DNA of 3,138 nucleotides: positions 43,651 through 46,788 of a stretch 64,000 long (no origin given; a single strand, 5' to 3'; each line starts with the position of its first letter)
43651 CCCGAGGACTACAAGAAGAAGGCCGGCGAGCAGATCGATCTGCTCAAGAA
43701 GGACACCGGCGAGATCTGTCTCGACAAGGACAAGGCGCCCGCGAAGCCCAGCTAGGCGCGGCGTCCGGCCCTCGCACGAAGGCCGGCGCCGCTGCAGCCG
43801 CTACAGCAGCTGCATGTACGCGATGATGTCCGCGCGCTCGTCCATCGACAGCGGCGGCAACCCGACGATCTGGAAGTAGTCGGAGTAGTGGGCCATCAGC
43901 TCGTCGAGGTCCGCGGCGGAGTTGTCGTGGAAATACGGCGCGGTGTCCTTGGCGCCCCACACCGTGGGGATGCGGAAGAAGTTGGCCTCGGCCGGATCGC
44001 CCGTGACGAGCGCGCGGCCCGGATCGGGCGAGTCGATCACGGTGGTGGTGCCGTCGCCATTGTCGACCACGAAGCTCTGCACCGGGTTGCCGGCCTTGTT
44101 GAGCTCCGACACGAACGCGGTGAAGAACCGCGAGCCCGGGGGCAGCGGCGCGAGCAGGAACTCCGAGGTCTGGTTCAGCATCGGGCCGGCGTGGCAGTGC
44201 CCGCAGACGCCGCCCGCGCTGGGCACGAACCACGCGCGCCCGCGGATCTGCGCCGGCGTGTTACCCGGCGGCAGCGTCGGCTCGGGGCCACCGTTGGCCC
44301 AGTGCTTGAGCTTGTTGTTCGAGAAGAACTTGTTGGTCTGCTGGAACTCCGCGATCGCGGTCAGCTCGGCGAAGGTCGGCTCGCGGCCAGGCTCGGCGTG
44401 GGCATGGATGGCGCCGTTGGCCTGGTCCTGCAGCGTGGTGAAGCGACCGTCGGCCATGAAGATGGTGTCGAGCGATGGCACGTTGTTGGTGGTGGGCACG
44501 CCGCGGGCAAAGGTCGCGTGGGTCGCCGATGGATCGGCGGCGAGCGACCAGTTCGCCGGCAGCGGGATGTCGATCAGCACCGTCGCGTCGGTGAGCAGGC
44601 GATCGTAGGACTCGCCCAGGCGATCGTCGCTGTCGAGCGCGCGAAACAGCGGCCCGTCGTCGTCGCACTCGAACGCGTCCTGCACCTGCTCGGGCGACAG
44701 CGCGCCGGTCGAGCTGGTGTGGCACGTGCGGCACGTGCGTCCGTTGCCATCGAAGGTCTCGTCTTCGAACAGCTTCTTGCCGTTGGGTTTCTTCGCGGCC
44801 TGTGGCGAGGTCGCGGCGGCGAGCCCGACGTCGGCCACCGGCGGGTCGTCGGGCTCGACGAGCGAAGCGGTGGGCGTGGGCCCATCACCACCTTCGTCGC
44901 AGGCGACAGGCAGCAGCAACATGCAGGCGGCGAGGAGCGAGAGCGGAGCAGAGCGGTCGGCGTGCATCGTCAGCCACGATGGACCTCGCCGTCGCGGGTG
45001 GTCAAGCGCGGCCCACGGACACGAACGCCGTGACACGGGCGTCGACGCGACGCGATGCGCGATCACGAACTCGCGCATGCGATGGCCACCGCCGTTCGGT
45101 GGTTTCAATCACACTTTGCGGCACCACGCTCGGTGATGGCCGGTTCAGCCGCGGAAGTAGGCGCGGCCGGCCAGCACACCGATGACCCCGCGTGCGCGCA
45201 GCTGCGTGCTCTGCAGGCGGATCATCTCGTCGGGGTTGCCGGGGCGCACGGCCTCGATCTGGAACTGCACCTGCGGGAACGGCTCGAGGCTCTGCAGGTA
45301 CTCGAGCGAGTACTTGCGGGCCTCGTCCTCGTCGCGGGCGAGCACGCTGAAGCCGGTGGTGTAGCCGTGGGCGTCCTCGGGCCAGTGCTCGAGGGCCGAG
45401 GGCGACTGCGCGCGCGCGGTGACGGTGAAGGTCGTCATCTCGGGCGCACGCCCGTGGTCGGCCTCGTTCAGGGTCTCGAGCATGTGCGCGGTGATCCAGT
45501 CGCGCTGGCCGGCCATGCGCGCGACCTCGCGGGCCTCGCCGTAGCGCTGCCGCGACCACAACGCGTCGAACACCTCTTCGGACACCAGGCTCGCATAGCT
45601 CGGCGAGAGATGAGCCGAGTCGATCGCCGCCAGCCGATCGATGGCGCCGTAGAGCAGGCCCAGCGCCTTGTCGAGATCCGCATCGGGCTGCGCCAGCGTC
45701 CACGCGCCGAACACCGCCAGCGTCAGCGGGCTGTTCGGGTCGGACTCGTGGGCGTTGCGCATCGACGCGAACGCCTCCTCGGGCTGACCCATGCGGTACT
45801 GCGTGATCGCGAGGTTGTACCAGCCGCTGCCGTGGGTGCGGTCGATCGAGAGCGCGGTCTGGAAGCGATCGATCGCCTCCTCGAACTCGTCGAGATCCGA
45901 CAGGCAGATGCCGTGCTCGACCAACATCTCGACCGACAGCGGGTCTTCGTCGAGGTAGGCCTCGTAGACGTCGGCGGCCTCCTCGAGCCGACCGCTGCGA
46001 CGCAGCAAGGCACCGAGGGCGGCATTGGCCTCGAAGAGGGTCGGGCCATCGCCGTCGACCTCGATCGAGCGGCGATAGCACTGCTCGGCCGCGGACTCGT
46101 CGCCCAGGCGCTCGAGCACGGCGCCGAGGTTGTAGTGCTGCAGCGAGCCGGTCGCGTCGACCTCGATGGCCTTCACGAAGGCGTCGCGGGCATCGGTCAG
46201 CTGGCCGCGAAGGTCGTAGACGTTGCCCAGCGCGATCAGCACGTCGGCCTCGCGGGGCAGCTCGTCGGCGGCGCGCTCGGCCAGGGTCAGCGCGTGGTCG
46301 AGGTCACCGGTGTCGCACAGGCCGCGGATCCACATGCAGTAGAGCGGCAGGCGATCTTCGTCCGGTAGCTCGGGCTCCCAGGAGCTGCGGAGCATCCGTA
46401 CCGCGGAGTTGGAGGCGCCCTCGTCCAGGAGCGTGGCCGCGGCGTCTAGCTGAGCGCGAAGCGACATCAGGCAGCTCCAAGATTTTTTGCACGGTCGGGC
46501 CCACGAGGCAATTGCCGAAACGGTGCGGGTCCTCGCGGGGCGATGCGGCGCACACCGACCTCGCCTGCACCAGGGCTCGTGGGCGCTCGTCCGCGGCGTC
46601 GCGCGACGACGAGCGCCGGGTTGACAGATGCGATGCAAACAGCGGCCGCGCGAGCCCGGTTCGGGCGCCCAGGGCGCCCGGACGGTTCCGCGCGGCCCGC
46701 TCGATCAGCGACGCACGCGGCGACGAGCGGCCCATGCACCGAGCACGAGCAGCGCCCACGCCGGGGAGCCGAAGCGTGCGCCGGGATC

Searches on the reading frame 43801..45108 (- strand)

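Call 69: search_protein_families(library=pfam, proteins=[window:43801-45108:-], max_evalue=0.0001)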
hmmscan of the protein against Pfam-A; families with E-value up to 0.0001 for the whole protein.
window:43801-45108:- (435 aa): 1 family
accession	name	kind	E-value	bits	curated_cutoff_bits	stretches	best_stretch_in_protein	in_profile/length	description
PF03150.19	CCP_MauG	-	6e-06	27.4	25.6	1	110-257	7-107/149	Di-haem cytochrome c peroxidase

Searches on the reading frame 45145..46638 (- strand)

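Call 69: search_protein_families(library=pfam, proteins=[window:45145-46638:-], max_evalue=0.0001)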
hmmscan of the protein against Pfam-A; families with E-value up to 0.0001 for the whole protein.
window:45145-46638:- (497 aa): 16 families
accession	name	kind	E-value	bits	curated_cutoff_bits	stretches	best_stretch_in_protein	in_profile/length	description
PF07719.23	TPR_2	-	3.2e-28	95.9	27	0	272-302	3-33/34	Tetratricopeptide repeat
PF00515.34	TPR_1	-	1.4e-24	85.3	27.8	1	168-195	4-31/34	Tetratricopeptide repeat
PF13181.12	TPR_8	-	1.6e-19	68.8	25.7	0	168-196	4-32/34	Tetratricopeptide repeat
PF13424.12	TPR_12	-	2.8e-19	69.5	30.1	2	169-229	6-72/77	Tetratricopeptide repeat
PF13431.12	TPR_17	-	3.1e-18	64.9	24.4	0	259-289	2-32/34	Tetratricopeptide repeat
PF13428.12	TPR_14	-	3.5e-17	61.6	23.5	0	203-241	2-40/44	Tetratricopeptide repeat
PF13414.12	TPR_11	-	2.6e-15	56.2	26.8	1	138-179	1-42/42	TPR repeat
PF13432.12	TPR_16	-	1.6e-14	54.4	32.7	0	170-233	2-62/65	Tetratricopeptide repeat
PF13176.12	TPR_7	-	2.4e-14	52.6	27.9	0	207-236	4-35/36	Tetratricopeptide repeat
PF14559.12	TPR_19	-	3.4e-12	47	25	0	213-271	2-59/68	Tetratricopeptide repeat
PF13174.12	TPR_6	-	1.1e-09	38.7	26.3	0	273-303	3-33/33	Tetratricopeptide repeat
PF12895.13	ANAPC3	-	4.8e-08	33.6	27.2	0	110-188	2-79/82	Anaphase-promoting complex, cyclosome, subunit 3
PF13371.12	TPR_9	-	2.9e-06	27.6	35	0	209-266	2-59/73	Tetratricopeptide repeat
PF23914.1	TPR_CcmH_CycH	-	3.3e-06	27.5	42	0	171-264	56-149/158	Cytochrome c-type biogenesis protein H TPR domain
PF13374.12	TPR_10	-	3.3e-06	27.4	27.5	0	132-160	3-31/42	Tetratricopeptide repeat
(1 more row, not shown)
